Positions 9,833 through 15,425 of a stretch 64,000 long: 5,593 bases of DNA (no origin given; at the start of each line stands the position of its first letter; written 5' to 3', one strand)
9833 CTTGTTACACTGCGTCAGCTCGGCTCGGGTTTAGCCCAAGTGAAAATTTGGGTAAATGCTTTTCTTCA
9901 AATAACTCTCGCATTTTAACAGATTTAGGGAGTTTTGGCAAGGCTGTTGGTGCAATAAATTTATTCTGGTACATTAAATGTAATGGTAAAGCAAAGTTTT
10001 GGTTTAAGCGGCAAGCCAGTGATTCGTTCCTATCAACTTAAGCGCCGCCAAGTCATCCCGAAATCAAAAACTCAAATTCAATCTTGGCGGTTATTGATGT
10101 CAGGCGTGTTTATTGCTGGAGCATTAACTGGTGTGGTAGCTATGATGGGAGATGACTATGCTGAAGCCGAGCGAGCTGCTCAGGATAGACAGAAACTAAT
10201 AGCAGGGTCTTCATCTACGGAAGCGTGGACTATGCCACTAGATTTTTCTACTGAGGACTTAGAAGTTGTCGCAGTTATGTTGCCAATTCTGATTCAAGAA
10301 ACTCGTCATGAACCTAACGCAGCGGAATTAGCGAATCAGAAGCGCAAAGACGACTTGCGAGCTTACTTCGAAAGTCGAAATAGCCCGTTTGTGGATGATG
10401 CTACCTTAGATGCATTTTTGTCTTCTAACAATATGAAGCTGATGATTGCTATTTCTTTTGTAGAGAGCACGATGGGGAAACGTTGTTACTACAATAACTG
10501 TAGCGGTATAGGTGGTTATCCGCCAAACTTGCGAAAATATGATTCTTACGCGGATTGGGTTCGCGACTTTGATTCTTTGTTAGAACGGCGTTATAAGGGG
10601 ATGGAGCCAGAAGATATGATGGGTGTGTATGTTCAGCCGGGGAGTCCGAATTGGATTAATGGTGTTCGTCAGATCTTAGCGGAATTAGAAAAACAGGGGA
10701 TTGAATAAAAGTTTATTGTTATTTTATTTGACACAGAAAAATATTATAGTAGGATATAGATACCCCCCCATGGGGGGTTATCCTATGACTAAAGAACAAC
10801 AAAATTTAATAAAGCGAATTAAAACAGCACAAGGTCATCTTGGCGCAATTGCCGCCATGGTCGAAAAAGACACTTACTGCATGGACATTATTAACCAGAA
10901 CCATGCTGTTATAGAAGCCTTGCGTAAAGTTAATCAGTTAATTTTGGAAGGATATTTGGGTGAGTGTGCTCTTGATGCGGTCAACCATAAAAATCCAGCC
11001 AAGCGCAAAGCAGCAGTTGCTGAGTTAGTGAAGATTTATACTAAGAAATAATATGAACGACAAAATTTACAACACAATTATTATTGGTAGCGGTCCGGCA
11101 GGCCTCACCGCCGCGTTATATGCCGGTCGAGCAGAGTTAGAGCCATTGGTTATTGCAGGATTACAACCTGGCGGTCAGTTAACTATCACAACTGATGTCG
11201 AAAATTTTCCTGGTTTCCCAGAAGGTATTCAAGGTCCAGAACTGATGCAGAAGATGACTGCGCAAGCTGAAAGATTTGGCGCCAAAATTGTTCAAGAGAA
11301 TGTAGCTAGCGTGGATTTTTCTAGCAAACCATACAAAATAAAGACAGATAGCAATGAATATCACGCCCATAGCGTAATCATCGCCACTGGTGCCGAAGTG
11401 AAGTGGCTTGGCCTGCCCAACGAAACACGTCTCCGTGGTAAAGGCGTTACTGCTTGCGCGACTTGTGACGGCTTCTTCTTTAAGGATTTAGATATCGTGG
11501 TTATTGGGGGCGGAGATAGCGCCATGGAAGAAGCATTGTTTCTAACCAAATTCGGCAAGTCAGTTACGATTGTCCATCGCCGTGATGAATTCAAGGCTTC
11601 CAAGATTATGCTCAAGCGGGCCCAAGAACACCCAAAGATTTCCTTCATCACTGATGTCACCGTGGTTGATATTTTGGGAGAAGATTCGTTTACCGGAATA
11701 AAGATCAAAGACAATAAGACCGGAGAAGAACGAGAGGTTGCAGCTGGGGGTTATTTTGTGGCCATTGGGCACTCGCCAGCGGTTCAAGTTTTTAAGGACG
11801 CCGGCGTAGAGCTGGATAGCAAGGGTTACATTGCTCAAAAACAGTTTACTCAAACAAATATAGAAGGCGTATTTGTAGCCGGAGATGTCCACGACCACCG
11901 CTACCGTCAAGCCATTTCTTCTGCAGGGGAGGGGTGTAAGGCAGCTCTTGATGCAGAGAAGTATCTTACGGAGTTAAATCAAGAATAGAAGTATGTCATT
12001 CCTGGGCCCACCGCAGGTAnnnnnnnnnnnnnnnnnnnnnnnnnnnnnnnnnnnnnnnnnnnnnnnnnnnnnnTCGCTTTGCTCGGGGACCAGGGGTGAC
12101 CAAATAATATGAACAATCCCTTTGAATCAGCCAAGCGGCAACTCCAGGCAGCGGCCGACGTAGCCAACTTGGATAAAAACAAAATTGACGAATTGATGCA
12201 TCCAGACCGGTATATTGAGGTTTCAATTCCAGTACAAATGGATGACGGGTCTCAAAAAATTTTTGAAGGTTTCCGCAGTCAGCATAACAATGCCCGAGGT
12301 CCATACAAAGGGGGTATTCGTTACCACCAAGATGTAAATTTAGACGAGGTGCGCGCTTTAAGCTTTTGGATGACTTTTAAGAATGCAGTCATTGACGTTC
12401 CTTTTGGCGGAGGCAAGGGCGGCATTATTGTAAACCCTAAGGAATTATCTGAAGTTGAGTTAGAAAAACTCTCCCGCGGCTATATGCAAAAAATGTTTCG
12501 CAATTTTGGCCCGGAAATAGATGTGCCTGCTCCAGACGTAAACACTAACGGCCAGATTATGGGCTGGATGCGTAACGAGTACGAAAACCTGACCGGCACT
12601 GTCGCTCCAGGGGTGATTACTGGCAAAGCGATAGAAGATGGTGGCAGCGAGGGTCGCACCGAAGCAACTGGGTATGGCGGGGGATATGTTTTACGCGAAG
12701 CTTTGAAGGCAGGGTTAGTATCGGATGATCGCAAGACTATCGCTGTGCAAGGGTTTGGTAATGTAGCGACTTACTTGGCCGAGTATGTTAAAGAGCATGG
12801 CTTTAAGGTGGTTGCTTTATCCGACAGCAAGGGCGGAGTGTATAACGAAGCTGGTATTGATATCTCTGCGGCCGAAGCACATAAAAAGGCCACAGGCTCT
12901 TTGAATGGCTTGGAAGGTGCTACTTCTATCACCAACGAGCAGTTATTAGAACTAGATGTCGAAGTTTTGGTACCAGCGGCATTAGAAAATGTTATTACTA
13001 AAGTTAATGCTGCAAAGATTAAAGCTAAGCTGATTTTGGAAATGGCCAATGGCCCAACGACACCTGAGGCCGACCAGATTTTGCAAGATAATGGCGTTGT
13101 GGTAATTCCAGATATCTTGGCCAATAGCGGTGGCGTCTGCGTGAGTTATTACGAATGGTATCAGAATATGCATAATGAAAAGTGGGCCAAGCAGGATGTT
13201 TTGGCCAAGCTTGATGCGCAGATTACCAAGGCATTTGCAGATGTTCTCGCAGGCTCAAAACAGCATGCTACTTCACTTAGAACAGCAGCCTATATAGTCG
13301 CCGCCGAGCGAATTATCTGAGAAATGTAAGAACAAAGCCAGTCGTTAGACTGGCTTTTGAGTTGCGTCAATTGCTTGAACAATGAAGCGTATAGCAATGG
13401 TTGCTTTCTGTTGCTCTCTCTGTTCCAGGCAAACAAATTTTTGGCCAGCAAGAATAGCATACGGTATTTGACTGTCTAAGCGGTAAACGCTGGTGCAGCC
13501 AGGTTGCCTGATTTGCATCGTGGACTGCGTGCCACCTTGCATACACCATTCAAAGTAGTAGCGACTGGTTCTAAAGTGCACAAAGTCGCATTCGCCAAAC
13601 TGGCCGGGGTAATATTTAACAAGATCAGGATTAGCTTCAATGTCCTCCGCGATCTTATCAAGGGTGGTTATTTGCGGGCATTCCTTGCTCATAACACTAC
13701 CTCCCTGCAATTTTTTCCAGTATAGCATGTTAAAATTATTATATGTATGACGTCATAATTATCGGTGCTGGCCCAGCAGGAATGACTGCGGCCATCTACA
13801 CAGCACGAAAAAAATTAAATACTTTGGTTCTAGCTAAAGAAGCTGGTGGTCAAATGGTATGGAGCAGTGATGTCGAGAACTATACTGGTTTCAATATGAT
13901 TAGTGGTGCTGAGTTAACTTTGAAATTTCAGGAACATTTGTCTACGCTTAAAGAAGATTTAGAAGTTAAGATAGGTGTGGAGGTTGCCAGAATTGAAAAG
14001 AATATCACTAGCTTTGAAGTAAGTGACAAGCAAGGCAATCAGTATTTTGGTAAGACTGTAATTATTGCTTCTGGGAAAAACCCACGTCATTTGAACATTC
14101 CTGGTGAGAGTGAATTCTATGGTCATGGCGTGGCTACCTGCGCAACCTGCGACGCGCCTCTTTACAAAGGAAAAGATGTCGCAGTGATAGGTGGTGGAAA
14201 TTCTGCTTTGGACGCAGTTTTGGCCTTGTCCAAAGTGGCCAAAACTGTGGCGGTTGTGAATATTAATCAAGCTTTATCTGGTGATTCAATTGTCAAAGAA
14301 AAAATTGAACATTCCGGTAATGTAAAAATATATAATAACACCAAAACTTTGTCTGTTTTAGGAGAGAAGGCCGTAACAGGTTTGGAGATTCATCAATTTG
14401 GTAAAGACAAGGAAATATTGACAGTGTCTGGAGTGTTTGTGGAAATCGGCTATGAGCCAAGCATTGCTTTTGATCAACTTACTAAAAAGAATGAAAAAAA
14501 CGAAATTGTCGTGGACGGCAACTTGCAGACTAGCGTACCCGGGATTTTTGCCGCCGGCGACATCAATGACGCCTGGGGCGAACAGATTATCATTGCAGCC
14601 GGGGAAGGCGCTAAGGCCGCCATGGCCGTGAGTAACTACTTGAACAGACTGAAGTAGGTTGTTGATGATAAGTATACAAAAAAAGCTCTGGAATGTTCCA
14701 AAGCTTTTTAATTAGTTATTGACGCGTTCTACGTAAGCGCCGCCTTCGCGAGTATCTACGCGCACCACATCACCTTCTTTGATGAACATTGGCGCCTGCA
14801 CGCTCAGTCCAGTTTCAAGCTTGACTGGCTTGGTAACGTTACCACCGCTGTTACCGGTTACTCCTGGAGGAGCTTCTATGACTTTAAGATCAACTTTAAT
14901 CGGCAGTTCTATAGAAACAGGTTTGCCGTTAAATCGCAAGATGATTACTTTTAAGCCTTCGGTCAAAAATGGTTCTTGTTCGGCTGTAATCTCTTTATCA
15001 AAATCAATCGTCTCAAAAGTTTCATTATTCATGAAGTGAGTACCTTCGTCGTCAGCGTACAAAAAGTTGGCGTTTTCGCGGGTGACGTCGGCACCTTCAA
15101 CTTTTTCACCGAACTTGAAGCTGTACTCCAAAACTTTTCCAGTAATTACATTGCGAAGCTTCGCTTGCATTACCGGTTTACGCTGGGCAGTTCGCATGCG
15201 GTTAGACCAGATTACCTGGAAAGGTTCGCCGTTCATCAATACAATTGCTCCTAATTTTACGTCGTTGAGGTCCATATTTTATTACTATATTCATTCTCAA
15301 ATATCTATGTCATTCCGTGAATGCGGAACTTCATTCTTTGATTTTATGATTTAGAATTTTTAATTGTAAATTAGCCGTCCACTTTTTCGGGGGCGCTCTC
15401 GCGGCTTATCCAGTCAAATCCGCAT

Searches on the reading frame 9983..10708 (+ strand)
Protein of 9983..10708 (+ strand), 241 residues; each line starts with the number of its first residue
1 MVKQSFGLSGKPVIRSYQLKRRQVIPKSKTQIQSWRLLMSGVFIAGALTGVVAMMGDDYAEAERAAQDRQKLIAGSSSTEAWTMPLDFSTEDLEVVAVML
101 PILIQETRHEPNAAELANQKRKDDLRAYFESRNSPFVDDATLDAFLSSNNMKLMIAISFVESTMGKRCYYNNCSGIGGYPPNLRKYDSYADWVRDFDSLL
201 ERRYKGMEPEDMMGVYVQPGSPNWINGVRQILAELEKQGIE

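Call 62: search_protein_families(library=pfam, max_evalue=0.00001, proteins=[window:9983-10708:+])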
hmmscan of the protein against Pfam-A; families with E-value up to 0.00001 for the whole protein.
window:9983-10708:+ (241 aa): 0 families

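Call 65: search_protein_families(library=pfam, max_evalue=0.01, proteins=[window:9983-10708:+])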
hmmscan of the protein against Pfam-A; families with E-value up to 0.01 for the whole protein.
window:9983-10708:+ (241 aa): 1 family
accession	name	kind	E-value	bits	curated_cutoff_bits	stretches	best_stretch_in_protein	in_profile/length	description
PF22470.1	Histone_HNS_N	-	0.009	16.3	24.5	0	87-128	20-61/79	H-NS histone-like proteins, N-terminal domain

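Call 91: search_protein_families(library=ncbifam, max_evalue=0.01, proteins=[window:9983-10708:+])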
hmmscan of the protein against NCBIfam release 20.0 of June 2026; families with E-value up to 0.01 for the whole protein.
window:9983-10708:+ (241 aa): 0 families

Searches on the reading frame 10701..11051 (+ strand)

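Call 63: search_protein_families(library=pfam, max_evalue=0.00001, proteins=[window:10701-11051:+])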
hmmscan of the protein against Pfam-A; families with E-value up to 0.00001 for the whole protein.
window:10701-11051:+ (116 aa): 1 family
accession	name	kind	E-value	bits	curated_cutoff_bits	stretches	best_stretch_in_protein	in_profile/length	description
PF02583.22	Trns_repr_metal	-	4.8e-20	72.2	22.8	1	32-113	1-76/78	Metal-sensitive transcriptional repressor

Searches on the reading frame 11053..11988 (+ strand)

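Call 63: search_protein_families(library=pfam, max_evalue=0.00001, proteins=[window:11053-11988:+])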
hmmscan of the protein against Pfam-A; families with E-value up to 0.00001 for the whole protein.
window:11053-11988:+ (311 aa): 6 families
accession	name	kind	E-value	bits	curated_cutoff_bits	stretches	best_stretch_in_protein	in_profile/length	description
PF07992.20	Pyr_redox_2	-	1.7e-54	185.6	26.1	1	7-294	2-291/291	Pyridine nucleotide-disulphide oxidoreductase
PF13738.12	Pyr_redox_3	-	2.6e-27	96.3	30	1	60-277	79-305/305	Pyridine nucleotide-disulphide oxidoreductase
PF00070.33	Pyr_redox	-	2.7e-17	63.5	22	1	148-220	2-81/82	Pyridine nucleotide-disulphide oxidoreductase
PF01266.30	DAO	-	2.8e-09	37.4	27.9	0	60-119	147-208/353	FAD dependent oxidoreductase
PF00890.30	FAD_binding_2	-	6.4e-09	35.9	20.4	0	8-44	2-39/414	FAD binding domain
PF03486.20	HI0933_like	-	1.4e-08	35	50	0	7-35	2-30/244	HI0933-like protein Rossmann domain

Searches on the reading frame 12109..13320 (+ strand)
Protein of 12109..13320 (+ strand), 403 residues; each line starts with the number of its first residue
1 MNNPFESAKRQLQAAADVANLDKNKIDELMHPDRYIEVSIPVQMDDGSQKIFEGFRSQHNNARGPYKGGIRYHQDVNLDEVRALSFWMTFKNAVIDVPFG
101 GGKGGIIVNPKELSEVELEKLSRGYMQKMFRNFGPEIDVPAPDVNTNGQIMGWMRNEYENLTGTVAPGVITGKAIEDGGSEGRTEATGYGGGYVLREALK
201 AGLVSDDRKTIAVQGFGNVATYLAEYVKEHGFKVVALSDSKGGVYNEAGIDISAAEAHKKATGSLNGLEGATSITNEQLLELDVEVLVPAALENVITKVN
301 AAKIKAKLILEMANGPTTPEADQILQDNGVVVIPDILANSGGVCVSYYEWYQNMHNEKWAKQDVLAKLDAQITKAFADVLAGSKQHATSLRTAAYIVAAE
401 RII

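Call 63: search_protein_families(library=pfam, max_evalue=0.00001, proteins=[window:12109-13320:+])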
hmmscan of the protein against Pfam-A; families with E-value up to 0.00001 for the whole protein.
window:12109-13320:+ (403 aa): 2 families
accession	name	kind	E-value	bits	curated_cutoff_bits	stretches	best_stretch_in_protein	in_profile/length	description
PF00208.27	ELFV_dehydrog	-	6.5e-72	242.5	23.4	1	178-402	1-233/241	Glutamate/Leucine/Phenylalanine/Valine dehydrogenase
PF02812.23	ELFV_dehydrog_N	-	1e-56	190.6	25.3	1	32-159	1-128/129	Glu/Leu/Phe/Val dehydrogenase, dimerisation domain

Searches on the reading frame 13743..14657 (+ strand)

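Call 63: search_protein_families(library=pfam, max_evalue=0.00001, proteins=[window:13743-14657:+])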
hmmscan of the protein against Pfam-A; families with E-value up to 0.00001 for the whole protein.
window:13743-14657:+ (304 aa): 8 families
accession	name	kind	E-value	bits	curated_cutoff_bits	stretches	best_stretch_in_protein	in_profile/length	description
PF07992.20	Pyr_redox_2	-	8.2e-46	157.2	26.1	1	2-289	1-291/291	Pyridine nucleotide-disulphide oxidoreductase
PF13738.12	Pyr_redox_3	-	2.8e-27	96.2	30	1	70-272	93-305/305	Pyridine nucleotide-disulphide oxidoreductase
PF00890.30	FAD_binding_2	-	1.5e-09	38.1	20.4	1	3-42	1-42/414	FAD binding domain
PF03486.20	HI0933_like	-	2.8e-08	34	50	0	3-33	2-32/244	HI0933-like protein Rossmann domain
PF01946.23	Thi4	-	7.6e-08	32.3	26.2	0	3-33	19-50/235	Thi4 family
PF01134.28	GIDA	-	1.1e-07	31.8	22.1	0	3-33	1-31/391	Glucose inhibited division protein A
PF00070.33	Pyr_redox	-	1.4e-07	32.4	22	1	146-216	2-79/82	Pyridine nucleotide-disulphide oxidoreductase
PF13434.12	Lys_Orn_oxgnase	-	3.2e-06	27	21.3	0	79-171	116-216/339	L-lysine 6-monooxygenase/L-ornithine 5-monooxygenase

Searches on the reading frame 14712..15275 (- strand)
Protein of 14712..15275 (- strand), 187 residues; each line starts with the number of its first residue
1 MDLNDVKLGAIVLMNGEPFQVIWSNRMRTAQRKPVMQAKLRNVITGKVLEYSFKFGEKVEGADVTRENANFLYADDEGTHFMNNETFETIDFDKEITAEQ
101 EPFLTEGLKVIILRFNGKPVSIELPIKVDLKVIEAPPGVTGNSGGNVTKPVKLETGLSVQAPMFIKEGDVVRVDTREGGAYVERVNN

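Call 63: search_protein_families(library=pfam, max_evalue=0.00001, proteins=[window:14712-15275:-])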
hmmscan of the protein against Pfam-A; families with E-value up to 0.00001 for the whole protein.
window:14712-15275:- (187 aa): 3 families
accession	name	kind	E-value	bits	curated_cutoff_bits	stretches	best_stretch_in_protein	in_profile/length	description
PF09285.17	Elong-fact-P_C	-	5.4e-20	71.3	25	1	128-184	1-56/56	Elongation factor P, C-terminal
PF01132.26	EFP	-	4.2e-17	62.3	27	1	68-120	2-54/54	Elongation factor P (EF-P) OB domain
PF08207.18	EFP_N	-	3.3e-11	43.5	23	1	4-59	3-58/58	Elongation factor P (EF-P) KOW-like domain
